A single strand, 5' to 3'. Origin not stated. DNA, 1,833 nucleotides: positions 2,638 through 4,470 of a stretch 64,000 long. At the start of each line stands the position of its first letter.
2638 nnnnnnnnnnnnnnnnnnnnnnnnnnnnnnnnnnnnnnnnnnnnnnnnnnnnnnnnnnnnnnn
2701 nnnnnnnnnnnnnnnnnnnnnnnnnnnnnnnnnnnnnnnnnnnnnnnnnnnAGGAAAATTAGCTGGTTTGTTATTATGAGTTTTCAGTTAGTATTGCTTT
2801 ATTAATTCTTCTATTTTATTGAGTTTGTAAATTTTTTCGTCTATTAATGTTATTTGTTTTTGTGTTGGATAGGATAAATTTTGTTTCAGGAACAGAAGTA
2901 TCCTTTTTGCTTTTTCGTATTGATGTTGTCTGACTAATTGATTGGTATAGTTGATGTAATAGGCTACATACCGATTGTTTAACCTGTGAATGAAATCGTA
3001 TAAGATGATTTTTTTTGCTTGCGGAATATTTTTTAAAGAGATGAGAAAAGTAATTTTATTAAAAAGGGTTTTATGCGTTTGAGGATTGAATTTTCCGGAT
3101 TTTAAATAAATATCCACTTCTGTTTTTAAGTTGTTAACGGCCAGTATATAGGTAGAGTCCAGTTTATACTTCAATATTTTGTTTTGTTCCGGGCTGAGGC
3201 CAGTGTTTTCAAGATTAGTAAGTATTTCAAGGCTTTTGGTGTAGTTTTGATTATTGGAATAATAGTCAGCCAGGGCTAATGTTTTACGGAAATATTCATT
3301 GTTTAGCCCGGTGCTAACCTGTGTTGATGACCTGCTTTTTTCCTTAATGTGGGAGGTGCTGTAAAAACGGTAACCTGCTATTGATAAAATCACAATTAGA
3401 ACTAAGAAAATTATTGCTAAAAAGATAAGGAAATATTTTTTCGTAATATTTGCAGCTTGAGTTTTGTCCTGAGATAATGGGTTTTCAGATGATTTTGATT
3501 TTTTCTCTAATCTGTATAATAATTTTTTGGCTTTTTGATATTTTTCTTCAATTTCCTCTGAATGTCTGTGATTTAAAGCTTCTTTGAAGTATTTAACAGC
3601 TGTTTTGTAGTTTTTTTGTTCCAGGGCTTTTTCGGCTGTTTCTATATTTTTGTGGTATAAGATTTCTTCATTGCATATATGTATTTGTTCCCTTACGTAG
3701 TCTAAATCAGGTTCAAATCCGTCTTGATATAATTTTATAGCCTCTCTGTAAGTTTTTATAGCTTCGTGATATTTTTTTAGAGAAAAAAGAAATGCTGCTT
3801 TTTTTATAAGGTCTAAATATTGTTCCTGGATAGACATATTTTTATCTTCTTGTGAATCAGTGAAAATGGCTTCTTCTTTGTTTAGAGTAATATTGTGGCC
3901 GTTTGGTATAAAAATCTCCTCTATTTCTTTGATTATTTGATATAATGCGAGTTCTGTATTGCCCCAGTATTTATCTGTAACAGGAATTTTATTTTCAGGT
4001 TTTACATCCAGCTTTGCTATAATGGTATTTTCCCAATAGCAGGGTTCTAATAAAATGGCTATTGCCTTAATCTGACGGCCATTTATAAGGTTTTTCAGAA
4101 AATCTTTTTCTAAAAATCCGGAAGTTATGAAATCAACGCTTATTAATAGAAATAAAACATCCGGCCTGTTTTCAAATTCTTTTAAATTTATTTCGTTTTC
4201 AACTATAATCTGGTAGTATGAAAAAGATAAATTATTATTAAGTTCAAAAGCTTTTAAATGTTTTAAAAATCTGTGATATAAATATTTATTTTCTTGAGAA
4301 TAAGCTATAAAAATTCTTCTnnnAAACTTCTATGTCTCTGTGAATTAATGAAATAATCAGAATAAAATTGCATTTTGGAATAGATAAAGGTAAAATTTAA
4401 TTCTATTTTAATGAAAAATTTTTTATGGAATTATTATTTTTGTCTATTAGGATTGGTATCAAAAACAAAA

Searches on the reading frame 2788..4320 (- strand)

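Call 18: search_protein_families(library=pfam, proteins=[window:2788-4320:-], max_evalue=0.001)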
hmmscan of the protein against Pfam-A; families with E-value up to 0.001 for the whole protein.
window:2788-4320:- (510 aa): 6 families
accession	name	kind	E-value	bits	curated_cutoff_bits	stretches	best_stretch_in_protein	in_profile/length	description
PF10516.15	SHNi-TPR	-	1.1e-05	25.3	21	0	183-204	16-37/38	SHNi-TPR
PF13428.12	TPR_14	-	1.9e-05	25.4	23.5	0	174-200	7-33/44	Tetratricopeptide repeat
PF13424.12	TPR_12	-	4.8e-05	23.9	30.1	0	173-205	8-40/77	Tetratricopeptide repeat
PF07719.23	TPR_2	-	0.00016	22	27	0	173-199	6-32/34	Tetratricopeptide repeat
PF13374.12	TPR_10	-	0.00048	20.5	27.5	0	175-204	9-38/42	Tetratricopeptide repeat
PF00515.34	TPR_1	-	0.00065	19.8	27.8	0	174-199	7-32/34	Tetratricopeptide repeat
